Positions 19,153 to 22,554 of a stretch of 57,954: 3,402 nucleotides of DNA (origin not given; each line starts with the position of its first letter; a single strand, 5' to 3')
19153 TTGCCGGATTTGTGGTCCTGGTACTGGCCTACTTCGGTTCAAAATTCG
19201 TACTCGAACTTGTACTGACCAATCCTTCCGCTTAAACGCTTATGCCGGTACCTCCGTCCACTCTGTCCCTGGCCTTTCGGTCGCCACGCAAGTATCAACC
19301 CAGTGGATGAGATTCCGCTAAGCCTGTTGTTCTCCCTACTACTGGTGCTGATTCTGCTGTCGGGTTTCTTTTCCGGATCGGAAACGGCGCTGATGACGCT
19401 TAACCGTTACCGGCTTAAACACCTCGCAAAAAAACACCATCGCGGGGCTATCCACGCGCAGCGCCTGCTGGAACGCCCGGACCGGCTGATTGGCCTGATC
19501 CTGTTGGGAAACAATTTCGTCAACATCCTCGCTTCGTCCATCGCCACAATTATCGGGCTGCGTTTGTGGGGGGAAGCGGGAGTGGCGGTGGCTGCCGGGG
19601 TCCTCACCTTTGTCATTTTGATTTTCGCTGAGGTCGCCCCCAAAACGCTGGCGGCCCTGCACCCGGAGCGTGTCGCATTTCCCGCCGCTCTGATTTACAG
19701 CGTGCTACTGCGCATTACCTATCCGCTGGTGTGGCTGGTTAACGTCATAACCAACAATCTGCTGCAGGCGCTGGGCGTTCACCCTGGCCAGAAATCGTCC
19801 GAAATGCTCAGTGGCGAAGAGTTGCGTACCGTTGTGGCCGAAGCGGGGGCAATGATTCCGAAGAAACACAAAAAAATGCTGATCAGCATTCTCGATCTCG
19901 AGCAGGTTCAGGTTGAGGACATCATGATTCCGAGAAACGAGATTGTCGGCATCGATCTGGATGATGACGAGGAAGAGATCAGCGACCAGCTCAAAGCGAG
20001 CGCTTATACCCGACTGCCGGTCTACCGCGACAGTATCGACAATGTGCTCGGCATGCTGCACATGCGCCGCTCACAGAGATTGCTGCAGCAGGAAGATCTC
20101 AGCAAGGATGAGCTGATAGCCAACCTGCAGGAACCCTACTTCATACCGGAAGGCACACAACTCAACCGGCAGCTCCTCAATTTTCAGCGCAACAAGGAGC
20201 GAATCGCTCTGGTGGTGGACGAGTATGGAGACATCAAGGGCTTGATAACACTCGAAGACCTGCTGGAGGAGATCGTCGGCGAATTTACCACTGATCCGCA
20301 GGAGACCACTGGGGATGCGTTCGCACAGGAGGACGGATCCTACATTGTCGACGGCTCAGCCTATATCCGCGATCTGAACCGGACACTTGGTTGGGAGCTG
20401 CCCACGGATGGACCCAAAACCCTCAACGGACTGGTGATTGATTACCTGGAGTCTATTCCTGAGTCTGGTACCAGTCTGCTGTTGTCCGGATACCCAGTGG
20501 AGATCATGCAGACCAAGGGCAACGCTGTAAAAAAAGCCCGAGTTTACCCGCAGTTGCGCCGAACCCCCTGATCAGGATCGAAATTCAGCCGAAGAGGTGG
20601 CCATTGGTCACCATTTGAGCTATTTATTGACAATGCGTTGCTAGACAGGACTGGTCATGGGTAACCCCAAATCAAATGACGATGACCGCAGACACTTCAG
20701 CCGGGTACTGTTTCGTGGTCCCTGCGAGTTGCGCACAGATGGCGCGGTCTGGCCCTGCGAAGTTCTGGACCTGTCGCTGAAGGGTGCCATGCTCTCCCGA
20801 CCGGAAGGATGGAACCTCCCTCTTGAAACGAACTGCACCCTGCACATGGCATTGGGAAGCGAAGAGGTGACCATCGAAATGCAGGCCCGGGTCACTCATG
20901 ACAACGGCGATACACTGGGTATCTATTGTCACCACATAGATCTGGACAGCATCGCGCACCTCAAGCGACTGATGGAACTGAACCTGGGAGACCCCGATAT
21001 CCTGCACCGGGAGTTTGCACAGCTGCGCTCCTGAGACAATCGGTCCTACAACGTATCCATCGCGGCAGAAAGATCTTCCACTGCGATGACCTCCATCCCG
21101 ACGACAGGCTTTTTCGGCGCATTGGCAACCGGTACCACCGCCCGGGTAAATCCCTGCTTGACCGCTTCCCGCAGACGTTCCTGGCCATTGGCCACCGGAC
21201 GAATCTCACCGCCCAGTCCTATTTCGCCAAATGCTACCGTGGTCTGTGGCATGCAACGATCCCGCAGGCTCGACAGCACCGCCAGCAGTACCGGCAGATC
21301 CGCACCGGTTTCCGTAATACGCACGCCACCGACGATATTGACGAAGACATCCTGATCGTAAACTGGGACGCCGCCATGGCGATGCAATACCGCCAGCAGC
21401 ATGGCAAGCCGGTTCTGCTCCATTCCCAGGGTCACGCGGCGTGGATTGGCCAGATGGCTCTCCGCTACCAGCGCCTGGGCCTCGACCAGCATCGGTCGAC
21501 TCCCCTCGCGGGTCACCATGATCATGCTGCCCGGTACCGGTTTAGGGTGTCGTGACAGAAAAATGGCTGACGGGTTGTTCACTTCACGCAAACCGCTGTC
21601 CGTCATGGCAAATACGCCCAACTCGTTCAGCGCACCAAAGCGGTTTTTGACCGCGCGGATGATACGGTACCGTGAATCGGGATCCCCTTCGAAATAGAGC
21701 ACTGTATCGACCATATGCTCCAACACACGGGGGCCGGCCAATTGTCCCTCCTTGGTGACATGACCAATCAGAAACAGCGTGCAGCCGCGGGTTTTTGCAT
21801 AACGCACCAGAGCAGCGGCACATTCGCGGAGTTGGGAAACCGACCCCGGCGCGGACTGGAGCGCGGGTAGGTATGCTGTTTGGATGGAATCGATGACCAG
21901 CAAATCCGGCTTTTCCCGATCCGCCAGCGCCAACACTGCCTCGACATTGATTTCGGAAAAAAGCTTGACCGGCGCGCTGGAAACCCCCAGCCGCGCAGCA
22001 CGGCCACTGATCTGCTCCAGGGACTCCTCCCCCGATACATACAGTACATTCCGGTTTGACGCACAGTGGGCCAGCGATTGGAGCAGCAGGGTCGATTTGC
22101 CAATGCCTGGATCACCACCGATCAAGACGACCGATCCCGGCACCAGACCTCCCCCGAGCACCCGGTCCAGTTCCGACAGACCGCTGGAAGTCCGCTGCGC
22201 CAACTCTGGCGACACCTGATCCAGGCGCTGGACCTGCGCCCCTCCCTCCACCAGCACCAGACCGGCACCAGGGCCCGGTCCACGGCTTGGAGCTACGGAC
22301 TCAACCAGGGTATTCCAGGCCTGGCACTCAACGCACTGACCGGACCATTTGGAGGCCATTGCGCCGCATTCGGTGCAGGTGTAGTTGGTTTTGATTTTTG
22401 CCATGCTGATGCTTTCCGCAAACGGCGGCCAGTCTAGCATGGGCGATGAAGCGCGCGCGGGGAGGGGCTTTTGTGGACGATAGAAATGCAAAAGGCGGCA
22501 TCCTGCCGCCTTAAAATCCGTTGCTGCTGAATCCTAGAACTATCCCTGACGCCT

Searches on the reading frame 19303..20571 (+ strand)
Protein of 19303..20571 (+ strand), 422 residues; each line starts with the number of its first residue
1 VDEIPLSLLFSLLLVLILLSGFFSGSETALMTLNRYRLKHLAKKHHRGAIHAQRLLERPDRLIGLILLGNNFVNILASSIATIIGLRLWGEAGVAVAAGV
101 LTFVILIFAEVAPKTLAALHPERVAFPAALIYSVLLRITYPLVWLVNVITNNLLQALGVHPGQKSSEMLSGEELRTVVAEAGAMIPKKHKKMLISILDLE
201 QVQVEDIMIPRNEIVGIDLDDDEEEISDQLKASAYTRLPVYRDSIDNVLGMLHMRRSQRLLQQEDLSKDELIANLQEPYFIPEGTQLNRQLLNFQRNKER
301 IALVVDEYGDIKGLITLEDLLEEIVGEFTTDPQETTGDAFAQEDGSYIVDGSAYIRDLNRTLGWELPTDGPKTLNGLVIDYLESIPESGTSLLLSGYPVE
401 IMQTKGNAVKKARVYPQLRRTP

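Call 55: search_protein_families(library=pfam, proteins=[window:19303-20571:+], max_evalue=0.00001)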
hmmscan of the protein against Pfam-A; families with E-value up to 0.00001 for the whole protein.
window:19303-20571:+ (422 aa): 3 families
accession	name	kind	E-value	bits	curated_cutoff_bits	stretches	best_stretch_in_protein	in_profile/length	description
PF01595.25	CNNM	-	3.8e-52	177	28.4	1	13-181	3-171/181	Cyclin M transmembrane N-terminal domain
PF03471.22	CorC_HlyC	-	9.8e-20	70.8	27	1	342-416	3-79/81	Transporter associated domain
PF00571.33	CBS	-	1.1e-10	42.1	24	0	277-325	8-56/57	CBS domain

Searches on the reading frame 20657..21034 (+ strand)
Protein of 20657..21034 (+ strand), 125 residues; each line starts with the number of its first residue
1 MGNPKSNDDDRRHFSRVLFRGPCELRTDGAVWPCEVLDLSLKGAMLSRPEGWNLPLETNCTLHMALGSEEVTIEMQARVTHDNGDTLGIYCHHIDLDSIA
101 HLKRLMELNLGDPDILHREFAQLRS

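Call 55: search_protein_families(library=pfam, proteins=[window:20657-21034:+], max_evalue=0.00001)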
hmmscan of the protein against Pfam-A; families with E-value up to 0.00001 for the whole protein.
window:20657-21034:+ (125 aa): 1 family
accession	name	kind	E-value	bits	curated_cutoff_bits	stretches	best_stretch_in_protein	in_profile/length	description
PF07238.19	PilZ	-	6e-17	62.3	22.5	1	10-107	1-101/102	PilZ domain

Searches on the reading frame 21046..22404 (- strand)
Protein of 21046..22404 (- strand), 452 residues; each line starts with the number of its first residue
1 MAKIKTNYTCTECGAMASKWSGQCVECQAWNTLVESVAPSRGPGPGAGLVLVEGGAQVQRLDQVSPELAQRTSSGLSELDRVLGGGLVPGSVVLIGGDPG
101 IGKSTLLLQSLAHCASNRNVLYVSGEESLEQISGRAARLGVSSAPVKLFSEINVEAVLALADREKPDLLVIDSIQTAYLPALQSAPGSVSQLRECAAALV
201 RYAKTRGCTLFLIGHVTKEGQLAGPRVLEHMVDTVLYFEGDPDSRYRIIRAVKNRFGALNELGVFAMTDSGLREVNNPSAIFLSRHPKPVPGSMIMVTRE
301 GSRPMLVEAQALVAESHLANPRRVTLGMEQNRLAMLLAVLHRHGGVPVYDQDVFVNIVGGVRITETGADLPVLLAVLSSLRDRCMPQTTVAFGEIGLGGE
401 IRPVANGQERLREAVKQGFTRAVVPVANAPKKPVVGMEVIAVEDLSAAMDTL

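Call 10: find_encoding_contigs(protein=window:21046-22404:-, flank=3000, max_places=6)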
Protein window:21046-22404:- (452 aa): no gene with exactly this product is on record in the collection.

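Call 12: find_related_loci(query=window:21046-22404:-, collection=genome_contigs, flank=3000)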
Query window:21046-22404:- (452 aa) in genome_contigs; peptide patterns used: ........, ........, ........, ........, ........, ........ (x = any residue, [..] = any of these).
600 stretches matched a pattern (row limit reached: there are more); 598 encode a relative of the query (tblastn E <= 1e-3); the best 80 are kept; 80 distinct loci.
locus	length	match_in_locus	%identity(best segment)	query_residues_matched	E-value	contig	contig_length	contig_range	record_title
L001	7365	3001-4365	65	1-452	0e+0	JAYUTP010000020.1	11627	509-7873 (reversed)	MAG: Candidatus Tenderia sp. isolate GL12_Up_metabinner_6 GL12_Up_metabinner_6_19, whole genome shotgun sequence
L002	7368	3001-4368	65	1-452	0e+0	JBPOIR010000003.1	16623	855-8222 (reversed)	MAG: Pseudomonadota bacterium isolate MAG_531 c_000000570635, whole genome shotgun sequence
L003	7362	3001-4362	66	1-452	0e+0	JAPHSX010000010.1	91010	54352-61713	MAG: Gammaproteobacteria bacterium isolate N3S-Bin_5 c_000000307127, whole genome shotgun sequence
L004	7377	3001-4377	63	1-452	0e+0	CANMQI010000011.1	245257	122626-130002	uncultured Granulosicoccus sp. isolate 3-2093-J.fasta genome assembly, contig: NODE_11, whole genome shotgun sequence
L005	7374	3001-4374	63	1-452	0e+0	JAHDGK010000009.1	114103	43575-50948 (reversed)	MAG: Granulosicoccus sp. isolate MAG-44 RZ_460, whole genome shotgun sequence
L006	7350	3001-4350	65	1-449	0e+0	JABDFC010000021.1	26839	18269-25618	MAG: Gammaproteobacteria bacterium isolate BWOrgControl_Nextera8_MAG4 3300020956.a:Ga0206800_1034, whole genome shotgun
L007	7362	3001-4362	65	1-452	0e+0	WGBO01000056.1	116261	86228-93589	MAG: Gammaproteobacteria bacterium isolate S144_26 k151_419397, whole genome shotgun sequence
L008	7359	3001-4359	67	1-452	0e+0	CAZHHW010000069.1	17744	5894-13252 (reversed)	MAG TPA_asm: uncultured Gammaproteobacteria bacterium isolate SRP193066_co2_437 genome assembly, contig: NODE_1694_lengt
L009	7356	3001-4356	64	1-449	0e+0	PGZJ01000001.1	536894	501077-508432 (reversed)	MAG: Gammaproteobacteria bacterium HGW-Gammaproteobacteria-11 08E140C01_10kDa_scaffold_5, whole genome shotgun sequence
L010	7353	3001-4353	64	3-449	0e+0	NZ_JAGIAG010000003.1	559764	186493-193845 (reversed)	MAG: Dokdonella sp. isolate BIN16 scaffold3_cov0, whole genome shotgun sequence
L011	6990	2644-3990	64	3-452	0e+0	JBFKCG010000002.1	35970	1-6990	MAG: Nevskiales bacterium isolate Mix_sand20.2022.06.G.10 k141_1206902_length_35970_cov_17.6044, whole genome shotgun se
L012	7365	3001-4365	64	1-452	0e+0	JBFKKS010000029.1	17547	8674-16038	MAG: Nevskiales bacterium isolate Mix_sand21.2022.07.Z.55 k141_968471_length_17547_cov_13.1366, whole genome shotgun seq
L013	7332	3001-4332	66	1-446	0e+0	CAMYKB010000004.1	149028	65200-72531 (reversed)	MAG: uncultured Gammaproteobacteria bacterium isolate ES_M_Gamma_082 genome assembly, contig: scaffold_97, whole genome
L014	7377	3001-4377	62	1-449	0e+0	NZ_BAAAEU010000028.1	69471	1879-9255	Dokdonella soli strain JCM 15421 sequence28, whole genome shotgun sequence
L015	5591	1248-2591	63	1-449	0e+0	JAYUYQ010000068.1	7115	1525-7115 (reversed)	MAG: Betaproteobacteria bacterium isolate GL139_UP_metabat_150 GL139_UP_metabat_150_67, whole genome shotgun sequence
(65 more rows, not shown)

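Call 15: find_homologous_proteins(query=window:21046-22404:-, max_evalue=1e-100)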
Query window:21046-22404:- (452 aa): 8000 proteins with E <= 1e-100 among 8000 candidates; the best 120 are listed.
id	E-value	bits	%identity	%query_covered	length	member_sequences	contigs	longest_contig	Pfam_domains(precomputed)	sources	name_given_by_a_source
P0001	1.9e-292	988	100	100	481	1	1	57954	PF18073.8,PF06745.20,PF03796.22,PF23442.2,PF13481.13,PF13541.13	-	-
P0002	7.0e-209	712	-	-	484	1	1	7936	PF06745.20,PF05362.20,PF13481.13,PF13541.13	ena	-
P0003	6.2e-197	673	71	99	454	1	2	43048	PF18073.8,PF06745.20,PF07088.17,PF23442.2,PF13401.13,PF13481.13,PF13191.13,PF13541.13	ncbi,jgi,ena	ncbi:MAG: DNA repair protein RadA [Thiohalomonadaceae bacterium]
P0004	1.6e-195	668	70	99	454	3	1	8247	PF18073.8,PF06745.20,PF07088.17,PF23442.2,PF13401.13,PF13481.13,PF13191.13,PF13541.13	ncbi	-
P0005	4.5e-195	667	69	100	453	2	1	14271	PF18073.8,PF06745.20,PF23442.2,PF13401.13,PF13481.13,PF13191.13,PF13541.13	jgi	jgi:DNA repair protein RadA/Sms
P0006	6.5e-195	666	69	99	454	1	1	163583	PF18073.8,PF06745.20,PF07088.17,PF23442.2,PF13401.13,PF13481.13,PF13191.13,PF13541.13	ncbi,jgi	jgi:DNA repair protein RadA/Sms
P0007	1.0e-194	666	69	100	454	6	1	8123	PF18073.8,PF06745.20,PF23442.2,PF13481.13,PF13541.13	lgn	-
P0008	1.6e-194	665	69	99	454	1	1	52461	PF18073.8,PF06745.20,PF07088.17,PF23442.2,PF13401.13,PF13481.13,PF13191.13,PF13541.13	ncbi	-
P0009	2.7e-194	664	69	100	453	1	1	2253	PF18073.8,PF06745.20,PF07088.17,PF23442.2,PF13401.13,PF13481.13,PF13191.13,PF13541.13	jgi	jgi:DNA repair protein RadA/Sms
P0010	7.2e-194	663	69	99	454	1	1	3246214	PF18073.8,PF06745.20,PF23442.2,PF13401.13,PF13481.13,PF13541.13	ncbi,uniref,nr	ncbi:DNA repair protein RadA [Sulfurivermis fontis]|uniref:DNA repair protein RadA n=1 Tax=Sulfurive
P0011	8.6e-194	663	69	100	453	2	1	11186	PF18073.8,PF06745.20,PF07088.17,PF03796.22,PF23442.2,PF05362.20,PF13401.13,PF13481.13,PF13191.13,PF13541.13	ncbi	-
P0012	1.1e-193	662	69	100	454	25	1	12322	PF18073.8,PF06745.20,PF23442.2,PF05362.20,PF13481.13,PF13541.13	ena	-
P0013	2.1e-193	661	69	99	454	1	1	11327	PF18073.8,PF06745.20,PF07088.17,PF23442.2,PF13401.13,PF13481.13,PF13191.13,PF13541.13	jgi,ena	-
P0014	3.4e-193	661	68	100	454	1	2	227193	PF18073.8,PF06745.20,PF23442.2,PF13401.13,PF13481.13,PF13541.13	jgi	jgi:DNA repair protein RadA/Sms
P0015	3.4e-193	661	67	100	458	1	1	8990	PF18073.8,PF06745.20,PF03796.22,PF23442.2,PF00004.36,PF13401.13,PF13481.13,PF13541.13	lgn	-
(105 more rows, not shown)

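Call 16: find_encoding_contigs(protein=P0002, flank=5000, max_places=4)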
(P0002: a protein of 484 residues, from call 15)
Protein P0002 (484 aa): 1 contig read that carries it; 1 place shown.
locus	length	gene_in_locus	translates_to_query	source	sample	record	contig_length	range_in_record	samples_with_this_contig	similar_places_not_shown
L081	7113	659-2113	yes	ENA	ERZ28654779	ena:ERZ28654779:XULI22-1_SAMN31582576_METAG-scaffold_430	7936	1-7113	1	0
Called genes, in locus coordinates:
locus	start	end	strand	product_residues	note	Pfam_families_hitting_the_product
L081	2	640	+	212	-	?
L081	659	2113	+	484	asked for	PF05362:Lon_C (faint), PF13481:AAA_25, PF06745:ATPase (weak), PF13541:ChlI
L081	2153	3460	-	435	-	PF01595:CNNM, PF00571:CBS (faint), PF03471:CorC_HlyC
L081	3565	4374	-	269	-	PF01578:Cytochrom_C_asm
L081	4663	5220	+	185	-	PF01583:APS_kinase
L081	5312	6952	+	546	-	PF02881:SRP54_N, PF00437:T2SSE (faint), PF00448:SRP54, PF06414:Zeta_toxin (weak), PF00448:SRP54, PF01656:CbiA (weak), PF13401:AAA_22, PF02978:SRP_SPB, +28 more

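Call 17: find_encoding_contigs(protein=P0003, flank=3000, max_places=3)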
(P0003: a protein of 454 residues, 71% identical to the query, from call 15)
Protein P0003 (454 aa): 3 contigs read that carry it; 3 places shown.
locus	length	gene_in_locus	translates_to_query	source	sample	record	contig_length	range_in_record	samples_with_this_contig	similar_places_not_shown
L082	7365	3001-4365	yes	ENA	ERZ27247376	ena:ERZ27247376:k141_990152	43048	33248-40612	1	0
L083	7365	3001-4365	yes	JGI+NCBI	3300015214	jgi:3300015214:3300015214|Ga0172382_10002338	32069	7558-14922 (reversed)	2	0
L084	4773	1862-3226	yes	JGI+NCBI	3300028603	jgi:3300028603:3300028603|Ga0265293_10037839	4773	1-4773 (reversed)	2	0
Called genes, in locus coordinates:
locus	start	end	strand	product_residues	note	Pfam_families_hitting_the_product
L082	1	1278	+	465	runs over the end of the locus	PF00772:DnaB, PF03796:DnaB_C, PF06745:ATPase (faint), PF13481:AAA_25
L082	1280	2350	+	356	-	PF01168:Ala_racemase_N, PF00842:Ala_racemase_C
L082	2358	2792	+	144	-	PF00293:NUDIX, PF14815:NUDIX_4 (weak)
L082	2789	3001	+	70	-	-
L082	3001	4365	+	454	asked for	PF18073:Zn_ribbon_LapB, PF13481:AAA_25, PF06745:ATPase, PF13191:AAA_16 (weak), PF23442:DUF7125 (weak), PF07088:GvpD_P-loop (faint), PF13401:AAA_22 (weak), PF13541:ChlI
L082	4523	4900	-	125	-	PF07238:PilZ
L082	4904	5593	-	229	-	PF16697:Yop-YscD_cpl, PF00498:FHA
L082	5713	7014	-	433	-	PF01595:CNNM, PF00571:CBS (faint), PF03471:CorC_HlyC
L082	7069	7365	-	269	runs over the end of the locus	PF01578:Cytochrom_C_asm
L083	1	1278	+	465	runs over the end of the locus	PF00772:DnaB, PF03796:DnaB_C, PF06745:ATPase (faint), PF13481:AAA_25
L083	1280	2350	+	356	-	PF01168:Ala_racemase_N, PF00842:Ala_racemase_C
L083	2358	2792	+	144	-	PF00293:NUDIX, PF14815:NUDIX_4 (weak)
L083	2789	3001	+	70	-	-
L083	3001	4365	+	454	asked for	PF18073:Zn_ribbon_LapB, PF13481:AAA_25, PF06745:ATPase, PF13191:AAA_16 (weak), PF23442:DUF7125 (weak), PF07088:GvpD_P-loop (faint), PF13401:AAA_22 (weak), PF13541:ChlI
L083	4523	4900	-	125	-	PF07238:PilZ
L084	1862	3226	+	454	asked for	PF18073:Zn_ribbon_LapB, PF13481:AAA_25, PF06745:ATPase, PF13191:AAA_16 (weak), PF23442:DUF7125 (weak), PF07088:GvpD_P-loop (faint), PF13401:AAA_22 (weak), PF13541:ChlI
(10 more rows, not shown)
